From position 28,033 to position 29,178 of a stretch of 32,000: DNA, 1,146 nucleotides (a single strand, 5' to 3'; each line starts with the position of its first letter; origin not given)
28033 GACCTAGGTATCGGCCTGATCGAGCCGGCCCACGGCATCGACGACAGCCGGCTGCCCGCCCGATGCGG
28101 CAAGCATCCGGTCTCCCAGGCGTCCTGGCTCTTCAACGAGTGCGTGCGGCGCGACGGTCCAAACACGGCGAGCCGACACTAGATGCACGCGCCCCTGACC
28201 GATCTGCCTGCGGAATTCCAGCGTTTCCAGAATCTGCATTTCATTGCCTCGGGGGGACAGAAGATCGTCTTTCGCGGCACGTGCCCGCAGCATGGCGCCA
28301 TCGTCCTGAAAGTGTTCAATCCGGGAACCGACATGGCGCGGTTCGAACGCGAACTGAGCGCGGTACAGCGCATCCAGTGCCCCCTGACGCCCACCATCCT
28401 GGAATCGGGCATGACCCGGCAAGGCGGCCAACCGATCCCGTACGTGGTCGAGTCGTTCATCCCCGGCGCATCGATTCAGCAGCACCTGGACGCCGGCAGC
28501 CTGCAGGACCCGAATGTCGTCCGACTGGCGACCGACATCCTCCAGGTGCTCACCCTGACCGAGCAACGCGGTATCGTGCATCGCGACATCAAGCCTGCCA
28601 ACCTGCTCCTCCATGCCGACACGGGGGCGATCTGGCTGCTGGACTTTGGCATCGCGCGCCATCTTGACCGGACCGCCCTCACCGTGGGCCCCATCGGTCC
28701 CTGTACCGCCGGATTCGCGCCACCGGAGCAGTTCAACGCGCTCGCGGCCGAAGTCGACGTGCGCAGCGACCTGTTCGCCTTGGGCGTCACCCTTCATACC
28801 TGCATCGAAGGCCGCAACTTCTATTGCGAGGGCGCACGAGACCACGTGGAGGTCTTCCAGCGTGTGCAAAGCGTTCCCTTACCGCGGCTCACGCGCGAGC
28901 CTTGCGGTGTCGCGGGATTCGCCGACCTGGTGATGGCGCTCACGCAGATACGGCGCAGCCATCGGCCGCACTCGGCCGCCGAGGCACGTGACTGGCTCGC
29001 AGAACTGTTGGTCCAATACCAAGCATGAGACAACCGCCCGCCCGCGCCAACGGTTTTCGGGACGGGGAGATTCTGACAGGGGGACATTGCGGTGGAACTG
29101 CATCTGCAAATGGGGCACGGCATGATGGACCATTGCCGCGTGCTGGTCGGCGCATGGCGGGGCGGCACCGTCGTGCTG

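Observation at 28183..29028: Minimal eukaryotic-like kinase abutting the upstream nuclease-like gene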

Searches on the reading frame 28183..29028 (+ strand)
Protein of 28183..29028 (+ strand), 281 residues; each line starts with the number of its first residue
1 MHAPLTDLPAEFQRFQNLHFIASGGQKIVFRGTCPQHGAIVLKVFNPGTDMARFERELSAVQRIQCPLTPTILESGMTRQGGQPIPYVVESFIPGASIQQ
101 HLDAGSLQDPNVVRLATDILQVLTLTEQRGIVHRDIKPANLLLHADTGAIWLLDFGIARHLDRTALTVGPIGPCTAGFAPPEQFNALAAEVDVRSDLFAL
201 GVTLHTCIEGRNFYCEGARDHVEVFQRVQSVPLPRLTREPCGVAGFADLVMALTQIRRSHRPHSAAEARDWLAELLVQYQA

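Call 4: search_protein_families(library=pfam, proteins=[window:28183-29028:+], max_evalue=0.1)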
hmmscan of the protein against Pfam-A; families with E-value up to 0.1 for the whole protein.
window:28183-29028:+ (281 aa): 6 families
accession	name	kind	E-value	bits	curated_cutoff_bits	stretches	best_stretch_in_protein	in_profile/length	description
PF00069.31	Pkinase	-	1.1e-19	71.3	31.7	1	38-222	25-205/263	Protein kinase domain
PF07714.23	PK_Tyr_Ser-Thr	-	4.6e-14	52.8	23.1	1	24-228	10-217/258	Protein tyrosine and serine/threonine kinase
PF01636.29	APH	-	7.6e-07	29.6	23.2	1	110-162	148-201/239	Phosphotransferase enzyme family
PF03109.22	ABC1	-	3.2e-06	26.9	22.9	1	89-164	146-220/244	ABC1 atypical kinase-like domain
PF14531.12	Kinase-like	-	0.017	14.9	25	1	119-186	154-215/289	Kinase-like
PF01163.29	RIO1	-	0.074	13.1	22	0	109-156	103-149/187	RIO domain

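Call 7: search_protein_families(library=padloc, proteins=[window:28183-29028:+], max_evalue=0.1)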
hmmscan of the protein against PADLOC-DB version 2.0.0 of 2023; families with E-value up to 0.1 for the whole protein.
window:28183-29028:+ (281 aa): 37 families (the best 25 are shown)
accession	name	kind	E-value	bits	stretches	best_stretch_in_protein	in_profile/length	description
PDLC04042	PD-T4-6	-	2.3e-38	130.5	1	14-278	10-275/292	-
PDLC04054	PD-T4-6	-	3.6e-37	126.6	1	51-267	54-265/347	-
PDLC04053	PD-T4-6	-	5.7e-34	116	1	11-273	7-269/311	-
PDLC04061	PD-T4-6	-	9.5e-34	115.7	1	51-278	60-286/510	-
PDLC04047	PD-T4-6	-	2.4e-29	100.4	1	13-261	10-258/327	-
PDLC04138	mad6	-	1.3e-28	98.3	1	11-276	49-314/659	mads_6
PDLC04041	PD-T4-6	-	1.2e-27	95.3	1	15-255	30-272/443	-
PDLC04044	PD-T4-6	-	4.4e-26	89.9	1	51-209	81-234/372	-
PDLC04052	PD-T4-6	-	6.4e-26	89.6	1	51-272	53-273/496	-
PDLC04040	PD-T4-6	-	5.6e-25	86.1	1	52-270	39-260/547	-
PDLC04043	PD-T4-6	-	1.1e-23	82.1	1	51-252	59-254/452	-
PDLC04060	PD-T4-6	-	1.6e-23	81.4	1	14-212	9-207/486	-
PDLC04048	PD-T4-6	-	5.5e-22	76.6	1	50-270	54-267/354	-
PDLC04064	PD-T4-6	-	1.4e-21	74.9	1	87-272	96-277/369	-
PDLC04045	PD-T4-6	-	2.5e-21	74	1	53-211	84-243/350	-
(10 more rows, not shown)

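Call 8: search_protein_families(library=ncbifam, proteins=[window:28183-29028:+], max_evalue=0.1)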
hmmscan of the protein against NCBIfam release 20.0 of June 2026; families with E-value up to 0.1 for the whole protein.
window:28183-29028:+ (281 aa): 21 families
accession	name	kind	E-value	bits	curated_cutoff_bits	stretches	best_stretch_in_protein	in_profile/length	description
NF033483.0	PknB_PASTA_kin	equivalog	1.2e-28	100.5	450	1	14-276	8-269/563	Stk1 family PASTA domain-containing Ser/Thr kinase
NF047741.1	antiphage_MADS6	equivalog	2.1e-21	76.1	460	2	123-277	312-462/612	methylation-associated defense system protein kinase MAD6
NF038150.1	lanthi_synth_IV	equivalog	1.9e-17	62.9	650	1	87-274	269-455/851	class IV lanthionine synthetase LanL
TIGR03903.1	TOMM_kin_cyc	equivalog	3.2e-17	61.7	705.75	1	50-219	21-193/1267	TOMM system kinase/cyclase fusion protein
NF052427.1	StpK7MSMEG_1200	equivalog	1.8e-16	59.8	900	1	52-251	52-244/601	serine/threonine protein kinase StpK7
NF053615.1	SerThrKinAfsKStmc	equivalog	7.4e-14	51.3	1300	1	53-228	58-226/809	protein serine/threonine kinase AfsK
NF033442.0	BREX_PglW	equivalog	1.6e-09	36.1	990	1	38-207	539-703/1391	BREX system serine/threonine kinase PglW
NF038151.1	lanthi_synth_III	equivalog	9e-08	31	575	1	111-205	337-420/833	class III lanthionine synthetase LanKC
NF043056.1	T4SS_LegK1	equivalog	4.6e-06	25.5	550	1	119-204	197-280/516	Dot/Icm T4SS effector kinase LegK1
NF011464.0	PRK14879.1-7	equivalog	0.00022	21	246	1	88-160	83-151/221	Kae1-associated kinase Bud32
TIGR03724.2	arch_bud32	equivalog_domain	0.00023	20.7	125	1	93-162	75-135/193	KEOPS complex kinase/ATPase Bud32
NF011460.0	PRK14879.1-1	equivalog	0.00029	20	199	1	88-160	88-159/232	Kae1-associated kinase Bud32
NF011462.0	PRK14879.1-3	equivalog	0.00046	20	174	1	113-160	85-130/192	Kae1-associated kinase Bud32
NF009651.0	PRK13184.1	equivalog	0.00085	17.4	839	1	115-160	118-162/932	serine/threonine-protein kinase PknD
TIGR01982.1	UbiB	equivalog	0.001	17.7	487.55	1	91-164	237-309/436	2-polyprenylphenol 6-hydroxylase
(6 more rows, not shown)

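Call 9: find_encoding_contigs(protein=window:28183-29028:+, flank=10000, max_places=10)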
Protein window:28183-29028:+ (281 aa): 24 contigs read that carry it; 6 places shown.
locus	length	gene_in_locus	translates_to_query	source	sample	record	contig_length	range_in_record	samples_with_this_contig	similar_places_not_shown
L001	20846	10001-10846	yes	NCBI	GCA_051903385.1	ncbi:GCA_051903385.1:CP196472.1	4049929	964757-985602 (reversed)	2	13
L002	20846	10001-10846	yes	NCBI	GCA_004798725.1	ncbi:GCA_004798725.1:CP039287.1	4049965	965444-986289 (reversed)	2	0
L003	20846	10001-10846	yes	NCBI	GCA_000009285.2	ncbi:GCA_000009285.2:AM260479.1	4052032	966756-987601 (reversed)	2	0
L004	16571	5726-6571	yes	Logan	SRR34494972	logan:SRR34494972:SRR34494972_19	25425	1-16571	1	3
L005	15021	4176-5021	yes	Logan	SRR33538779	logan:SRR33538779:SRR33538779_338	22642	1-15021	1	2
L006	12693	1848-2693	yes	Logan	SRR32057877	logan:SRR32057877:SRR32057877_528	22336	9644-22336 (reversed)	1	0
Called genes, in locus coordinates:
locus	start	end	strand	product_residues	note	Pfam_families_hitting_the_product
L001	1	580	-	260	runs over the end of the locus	PF01746:tRNA_m1G_MT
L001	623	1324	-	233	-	PF01782:RimM, PF05239:PRC, PF24986:PRC_RimM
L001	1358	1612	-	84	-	PF00886:Ribosomal_S16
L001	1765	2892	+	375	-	PF23500:DUF7133, PF22807:TrAA12, PF07995:GSDH, PF22807:TrAA12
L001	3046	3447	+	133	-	-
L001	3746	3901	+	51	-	-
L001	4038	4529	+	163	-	PF05154:TM2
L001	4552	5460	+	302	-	PF00126:HTH_1, PF03466:LysR_substrate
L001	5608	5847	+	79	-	-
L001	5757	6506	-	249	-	PF04055:Radical_SAM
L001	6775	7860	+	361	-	PF04055:Radical_SAM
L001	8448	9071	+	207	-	PF13643:DUF4145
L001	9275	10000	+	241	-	-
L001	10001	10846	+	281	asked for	PF03109:ABC1 (faint), PF00069:Pkinase, PF01636:APH (faint), PF07714:PK_Tyr_Ser-Thr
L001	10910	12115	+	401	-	-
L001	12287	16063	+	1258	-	PF00078:RVT_1 (weak)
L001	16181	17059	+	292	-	-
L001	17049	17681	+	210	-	-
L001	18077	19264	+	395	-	-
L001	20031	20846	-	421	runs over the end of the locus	PF03583:LIP, PF00326:Peptidase_S9 (faint)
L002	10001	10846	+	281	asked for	PF03109:ABC1 (faint), PF00069:Pkinase, PF01636:APH (faint), PF07714:PK_Tyr_Ser-Thr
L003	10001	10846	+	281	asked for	PF03109:ABC1 (faint), PF00069:Pkinase, PF01636:APH (faint), PF07714:PK_Tyr_Ser-Thr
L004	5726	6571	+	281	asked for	PF03109:ABC1 (faint), PF00069:Pkinase, PF01636:APH (faint), PF07714:PK_Tyr_Ser-Thr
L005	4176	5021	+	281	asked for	PF03109:ABC1 (faint), PF00069:Pkinase, PF01636:APH (faint), PF07714:PK_Tyr_Ser-Thr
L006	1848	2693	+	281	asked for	PF03109:ABC1 (faint), PF00069:Pkinase, PF01636:APH (faint), PF07714:PK_Tyr_Ser-Thr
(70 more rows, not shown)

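Call 10: find_homologous_proteins(query=window:28183-29025:+, max_evalue=0.00001)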
Query window:28183-29025:+ (281 aa): 2703 proteins with E <= 0.00001 among 4901 candidates; the best 120 are listed.
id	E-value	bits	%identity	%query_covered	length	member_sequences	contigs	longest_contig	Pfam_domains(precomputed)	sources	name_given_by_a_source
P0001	2.9e-187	639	100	100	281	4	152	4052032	PF07714.24,PF00069.32,PF03109.23,PF01636.30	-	-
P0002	2.0e-150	518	80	100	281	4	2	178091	PF07714.24,PF00069.32,PF03109.23,PF01636.30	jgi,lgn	-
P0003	3.6e-124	432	69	96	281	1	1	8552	PF07714.24,PF00069.32,PF03109.23,PF01636.30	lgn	-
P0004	9.7e-124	430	68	97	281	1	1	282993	PF07714.24,PF00069.32,PF03109.23,PF01636.30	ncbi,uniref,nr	ncbi:serine/threonine protein kinase [Cupriavidus sp. SS-3]|uniref:serine/threonine protein kinase n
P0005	2.4e-121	422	68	96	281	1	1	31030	PF07714.24,PF00069.32,PF03109.23,PF01636.30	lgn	-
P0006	1.1e-119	417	67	96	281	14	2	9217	PF07714.24,PF00069.32,PF03109.23,PF01636.30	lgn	-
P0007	3.6e-67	245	43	95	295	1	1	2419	PF07714.24,PF00069.32,PF03109.23,PF01636.30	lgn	-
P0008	2.4e-66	242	46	94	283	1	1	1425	PF07714.24,PF00069.32,PF01636.30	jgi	jgi:serine/threonine-protein kinase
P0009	1.1e-65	240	43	98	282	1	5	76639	PF07714.24,PF00069.32,PF01636.30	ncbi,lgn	-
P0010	3.7e-65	238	44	95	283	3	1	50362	PF07714.24,PF00069.32,PF03109.23,PF01636.30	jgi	jgi:serine/threonine protein kinase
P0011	4.9e-65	238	47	92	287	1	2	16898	PF07714.24,PF00069.32,PF01636.30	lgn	-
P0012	8.3e-65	237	45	95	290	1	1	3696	PF07714.24,PF00069.32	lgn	-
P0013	2.5e-64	235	43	97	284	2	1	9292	PF07714.24,PF00069.32,PF01636.30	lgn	-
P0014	2.8e-64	235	43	95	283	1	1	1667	PF07714.24,PF00069.32,PF03109.23,PF01636.30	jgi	jgi:eukaryotic-like serine/threonine-protein kinase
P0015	3.3e-64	235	44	94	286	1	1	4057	PF07714.24,PF00069.32,PF01636.30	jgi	jgi:serine/threonine-protein kinase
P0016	6.0e-64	234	42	96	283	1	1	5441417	PF07714.24,PF00069.32,PF01636.30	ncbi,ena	-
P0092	8.6e-59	217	43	94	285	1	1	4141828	PF07714.24,PF00069.32,PF03109.23,PF01636.30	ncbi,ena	-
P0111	4.0e-58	215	43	94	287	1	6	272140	PF07714.24,PF00069.32,PF01636.30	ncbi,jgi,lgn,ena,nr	ncbi:MAG TPA: serine/threonine-protein kinase [Planctomycetota bacterium]|nr:serine/threonine-protei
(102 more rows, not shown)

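Call 12: find_encoding_contigs(protein=P0002, flank=10000, max_places=3)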
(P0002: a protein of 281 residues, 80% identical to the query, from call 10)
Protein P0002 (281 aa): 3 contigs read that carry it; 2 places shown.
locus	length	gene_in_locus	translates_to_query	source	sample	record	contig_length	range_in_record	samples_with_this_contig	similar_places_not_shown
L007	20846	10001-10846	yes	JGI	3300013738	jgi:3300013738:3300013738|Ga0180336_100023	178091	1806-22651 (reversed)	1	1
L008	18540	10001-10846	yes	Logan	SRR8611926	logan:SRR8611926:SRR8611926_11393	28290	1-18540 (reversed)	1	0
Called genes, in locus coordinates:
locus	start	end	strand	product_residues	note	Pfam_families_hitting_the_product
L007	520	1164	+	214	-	-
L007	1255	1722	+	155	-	-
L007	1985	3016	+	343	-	PF14280:DUF4365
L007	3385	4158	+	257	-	PF26915:Phage_P4_cII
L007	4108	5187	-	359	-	PF14350:Beta_protein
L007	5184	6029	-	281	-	PF06114:Peptidase_M78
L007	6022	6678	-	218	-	-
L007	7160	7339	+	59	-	-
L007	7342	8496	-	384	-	-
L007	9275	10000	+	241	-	-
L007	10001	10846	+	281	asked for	PF00069:Pkinase, PF01636:APH (faint), PF07714:PK_Tyr_Ser-Thr, PF03109:ABC1 (weak)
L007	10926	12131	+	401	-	-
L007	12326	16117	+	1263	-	PF00078:RVT_1 (weak)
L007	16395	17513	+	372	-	PF14279:HNH_5 (weak)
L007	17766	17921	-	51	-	-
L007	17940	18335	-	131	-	PF04986:Y2_Tnp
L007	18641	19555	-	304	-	PF13495:Phage_int_SAM_4, PF00589:Phage_integrase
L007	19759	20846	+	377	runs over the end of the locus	PF01548:DEDD_Tnp_IS110, PF02371:Transposase_20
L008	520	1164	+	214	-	-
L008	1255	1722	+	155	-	-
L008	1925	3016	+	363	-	PF14280:DUF4365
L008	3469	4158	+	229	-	PF26915:Phage_P4_cII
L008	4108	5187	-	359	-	PF14350:Beta_protein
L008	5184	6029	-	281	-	PF06114:Peptidase_M78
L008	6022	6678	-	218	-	-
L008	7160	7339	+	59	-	-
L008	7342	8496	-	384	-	-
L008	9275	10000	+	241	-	-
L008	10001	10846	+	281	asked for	PF00069:Pkinase, PF01636:APH (faint), PF07714:PK_Tyr_Ser-Thr, PF03109:ABC1 (weak)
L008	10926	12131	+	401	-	-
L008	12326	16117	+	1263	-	PF00078:RVT_1 (weak)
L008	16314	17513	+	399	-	PF14279:HNH_5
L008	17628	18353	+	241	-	-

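Call 13: find_encoding_contigs(protein=P0004, flank=10000, max_places=3)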
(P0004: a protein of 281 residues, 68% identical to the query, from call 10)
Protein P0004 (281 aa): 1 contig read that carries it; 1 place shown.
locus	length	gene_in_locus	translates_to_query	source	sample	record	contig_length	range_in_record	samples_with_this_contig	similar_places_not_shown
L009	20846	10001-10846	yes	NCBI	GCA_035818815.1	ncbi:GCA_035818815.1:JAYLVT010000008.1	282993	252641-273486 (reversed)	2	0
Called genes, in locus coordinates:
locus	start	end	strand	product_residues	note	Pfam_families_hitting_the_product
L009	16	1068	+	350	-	PF00069:Pkinase, PF07714:PK_Tyr_Ser-Thr, PF03109:ABC1 (weak)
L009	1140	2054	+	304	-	PF13672:PP2C_2, PF00481:PP2C (weak)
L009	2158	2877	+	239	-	PF01138:RNase_PH, PF03725:RNase_PH_C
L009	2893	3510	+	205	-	PF01725:Ham1p_like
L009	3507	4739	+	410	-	PF04055:Radical_SAM, PF06969:HemN_C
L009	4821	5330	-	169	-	PF05433:Rick_17kDa_Anti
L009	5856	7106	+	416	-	PF13356:Arm-DNA-bind_3, PF22022:Phage_int_M, PF00589:Phage_integrase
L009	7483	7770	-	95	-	PF09954:DUF2188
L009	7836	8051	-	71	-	PF09954:DUF2188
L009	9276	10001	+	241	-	-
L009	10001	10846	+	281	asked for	PF00069:Pkinase, PF01636:APH (faint), PF07714:PK_Tyr_Ser-Thr, PF03109:ABC1 (weak)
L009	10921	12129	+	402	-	-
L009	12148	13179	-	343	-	PF04860:Phage_portal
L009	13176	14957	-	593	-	PF06056:Terminase_5, PF03237:Terminase_6N, PF17289:Terminase_6C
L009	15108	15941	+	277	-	PF05929:Phage_GPO_N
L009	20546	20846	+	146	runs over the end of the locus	PF06891:P2_Phage_GpR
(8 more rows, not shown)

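Call 14: find_encoding_contigs(protein=P0016, flank=10000, max_places=3)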
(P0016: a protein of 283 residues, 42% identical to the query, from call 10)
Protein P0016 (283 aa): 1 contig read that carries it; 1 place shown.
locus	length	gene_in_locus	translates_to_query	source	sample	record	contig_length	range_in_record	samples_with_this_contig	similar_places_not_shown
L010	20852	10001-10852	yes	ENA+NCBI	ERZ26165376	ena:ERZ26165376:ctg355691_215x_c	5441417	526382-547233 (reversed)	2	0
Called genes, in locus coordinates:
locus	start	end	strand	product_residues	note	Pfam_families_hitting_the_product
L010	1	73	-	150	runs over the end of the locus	-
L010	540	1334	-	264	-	-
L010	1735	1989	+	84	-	-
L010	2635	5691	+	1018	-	PF04851:ResIII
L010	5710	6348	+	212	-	-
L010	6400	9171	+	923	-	PF01555:N6_N4_Mtase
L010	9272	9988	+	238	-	-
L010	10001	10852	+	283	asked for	PF00069:Pkinase, PF01636:APH (faint), PF07714:PK_Tyr_Ser-Thr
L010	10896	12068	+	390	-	-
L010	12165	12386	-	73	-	-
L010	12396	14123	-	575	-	PF01734:Patatin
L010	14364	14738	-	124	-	-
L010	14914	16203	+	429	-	PF01882:DUF58, PF13519:VWA_2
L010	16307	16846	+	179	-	-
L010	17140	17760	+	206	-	-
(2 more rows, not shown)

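Call 16: find_related_loci(query=A1, collection=genome_contigs, flank=10000)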
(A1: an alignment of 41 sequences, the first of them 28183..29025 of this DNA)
Query A1 (281 aa) in genome_contigs; peptide patterns used: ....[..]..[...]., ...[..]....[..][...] (x = any residue, [..] = any of these).
600 stretches matched a pattern (row limit reached: there are more); 588 encode a relative of the query (tblastn E <= 1e-3); the best 80 are kept; 80 distinct loci.
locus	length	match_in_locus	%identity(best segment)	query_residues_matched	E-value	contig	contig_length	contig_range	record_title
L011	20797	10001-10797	43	8-272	1e-49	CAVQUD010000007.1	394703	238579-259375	MAG: Blastocatellia bacterium isolate MFD09964.bin.2.81 genome assembly, contig: contig_3808, whole genome shotgun seque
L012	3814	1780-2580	31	15-280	1e-25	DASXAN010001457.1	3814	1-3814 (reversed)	MAG TPA_asm: Gemmataceae bacterium isolate SMAG_U3767 k141_185456, whole genome shotgun sequence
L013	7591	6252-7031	32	15-276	3e-25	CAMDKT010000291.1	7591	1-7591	MAG: Candidatus Sulfopaludibacter sp. SbA3 isolate ZH-13nov19-246 genome assembly, contig: ZH-13nov19-C18019, whole geno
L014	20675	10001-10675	32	4-210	1e-24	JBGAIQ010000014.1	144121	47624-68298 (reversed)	MAG: Planctomycetota bacterium isolate MAG_AAO_H125.15 AAOH125-15_opera_contig_502, whole genome shotgun sequence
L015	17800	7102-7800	26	9-234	3e-24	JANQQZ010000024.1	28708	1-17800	MAG: Phycisphaerales bacterium isolate IP29b_bin.42 k99_2274786, whole genome shotgun sequence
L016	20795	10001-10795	30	15-280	7e-24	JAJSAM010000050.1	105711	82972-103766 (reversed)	MAG: Planctomycetota bacterium isolate Dive96_bin4.97 k141_3290860, whole genome shotgun sequence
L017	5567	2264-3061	31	12-281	1e-23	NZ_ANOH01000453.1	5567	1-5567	Rhodopirellula sallentina SM41 cSM410457, whole genome shotgun sequence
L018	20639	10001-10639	32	14-222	1e-23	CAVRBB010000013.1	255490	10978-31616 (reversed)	MAG: Bryobacterales bacterium isolate MFD04944.bin.2.53 genome assembly, contig: contig_46678, whole genome shotgun sequ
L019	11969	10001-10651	31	52-269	2e-23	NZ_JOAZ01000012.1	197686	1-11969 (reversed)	Streptomyces halstedii strain NRRL ISP-5068 contig12.1, whole genome shotgun sequence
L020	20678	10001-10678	33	14-234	2e-23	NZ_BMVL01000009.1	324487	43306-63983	Streptomyces avidinii strain JCM 4726 sequence09, whole genome shotgun sequence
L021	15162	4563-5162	33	15-216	3e-23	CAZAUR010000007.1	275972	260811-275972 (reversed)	MAG TPA_asm: uncultured Spirochaetaceae bacterium isolate binchicken_co46_630 genome assembly, contig: NODE_35_length_27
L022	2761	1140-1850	32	13-256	2e-23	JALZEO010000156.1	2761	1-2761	MAG: Actinomycetota bacterium isolate NEG bin15 SC8816-18_k127_719293, whole genome shotgun sequence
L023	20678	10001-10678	32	14-234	4e-23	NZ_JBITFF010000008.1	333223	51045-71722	Streptomyces sp. NPDC051109 NPDC051109_71_F2.ctg-0008, whole genome shotgun sequence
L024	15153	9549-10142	33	14-212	6e-23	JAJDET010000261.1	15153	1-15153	MAG: Planctomycetota bacterium isolate OFTM220 OFTM220_260, whole genome shotgun sequence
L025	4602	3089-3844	32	21-272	7e-23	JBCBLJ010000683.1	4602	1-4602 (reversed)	MAG: Planctomycetota bacterium isolate J06628_11 k141_613747_length_4602_cov_11.0000, whole genome shotgun sequence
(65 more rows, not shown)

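Call 58: search_protein_families(library=pfam, alignment_id=A5, max_evalue=0.00001)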
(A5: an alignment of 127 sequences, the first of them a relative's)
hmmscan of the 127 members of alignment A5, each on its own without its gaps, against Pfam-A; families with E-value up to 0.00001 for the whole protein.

A. member 1, L011:3079-3675:- (199 aa): 4 families
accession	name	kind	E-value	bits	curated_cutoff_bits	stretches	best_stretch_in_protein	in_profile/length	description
PF14522.11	Cytochrome_C7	-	3.5e-15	56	24.8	2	127-175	2-55/67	Cytochrome c7 and related cytochrome c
PF14537.11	Cytochrom_c3_2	-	3.7e-11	43.8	25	0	133-179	2-44/79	Cytochrome c3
PF02085.21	Cytochrom_CIII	-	1.3e-09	38.8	22.9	0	45-94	15-56/101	Class III cytochrome C family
PF22113.1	Mtrc-MtrF_II-IV_dom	-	4.7e-06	26.7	30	0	65-133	8-60/176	Outer membrane cytochrome MtrC/MtrF-like, domains II/IV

B. families by the number of members that match (of 127 scanned): 101 families (the first 25 are shown)
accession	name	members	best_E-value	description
PF00589.27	Phage_integrase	6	5.9e-27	Phage integrase family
PF06114.19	Peptidase_M78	3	4.2e-12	IrrE N-terminal-like domain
PF04465.17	DUF499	2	5e-33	Protein of unknown function (DUF499)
PF02661.23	Fic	2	7.5e-19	Fic/DOC family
PF22483.2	Mu-transpos_C_2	2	1.9e-16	Mu transposase, C-terminal domain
PF00665.32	rve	2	2.8e-09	Integrase core domain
PF02899.23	Phage_int_SAM_1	2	2e-08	Phage integrase, N-terminal SAM-like domain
PF13495.12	Phage_int_SAM_4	2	1e-06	Phage integrase, N-terminal SAM-like domain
PF00873.25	ACR_tran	1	7.1e-269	AcrB/AcrD/AcrF family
PF00324.27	AA_permease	1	2.4e-123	Amino acid permease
PF12831.13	FAD_oxidored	1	7.6e-122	FAD dependent oxidoreductase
PF00872.24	Transposase_mut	1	3.8e-106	Transposase, Mutator family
PF08751.17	TrwC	1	1.7e-83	TrwC relaxase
PF01596.23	Methyltransf_3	1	2.1e-69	O-methyltransferase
PF04961.17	FTCD_C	1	9.2e-68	Formiminotransferase-cyclodeaminase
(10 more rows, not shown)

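Call 60: search_protein_families(library=padloc, alignment_id=A5, max_evalue=1e-10)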
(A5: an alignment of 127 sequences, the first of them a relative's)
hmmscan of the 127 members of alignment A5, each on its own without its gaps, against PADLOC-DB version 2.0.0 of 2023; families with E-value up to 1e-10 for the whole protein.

A. member 1, L011:3079-3675:- (199 aa): 0 families

B. families by the number of members that match (of 127 scanned): 89 families (the first 25 are shown)
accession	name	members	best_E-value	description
PDLC04134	mad2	3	6.8e-23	mads_2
PDLC00662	HmaC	2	7.8e-93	AAA+ ATPase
PDLC04141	capP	2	1.3e-55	capP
PDLC02192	DUF499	2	2.3e-35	-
PDLC03847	BilD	1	2.9e-136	-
PDLC04966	PDC-S24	1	2.2e-96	-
PDLC02291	AbiEii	1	1.2e-87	AbiEii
PDLC02282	AbiEi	1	6.1e-82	AbiEi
PDLC02266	AbiEi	1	4.4e-81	AbiEi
PDLC00661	HmaB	1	1.4e-71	DNA-adenine methylase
PDLC00660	HmaB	1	1.2e-69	DNA-adenine methylase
PDLC02252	AbiEi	1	6.5e-63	AbiEi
PDLC02228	AbiEi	1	2e-62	AbiEi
PDLC03846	BilC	1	1.1e-55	-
PDLC02189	DUF1156_MTase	1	2.6e-53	-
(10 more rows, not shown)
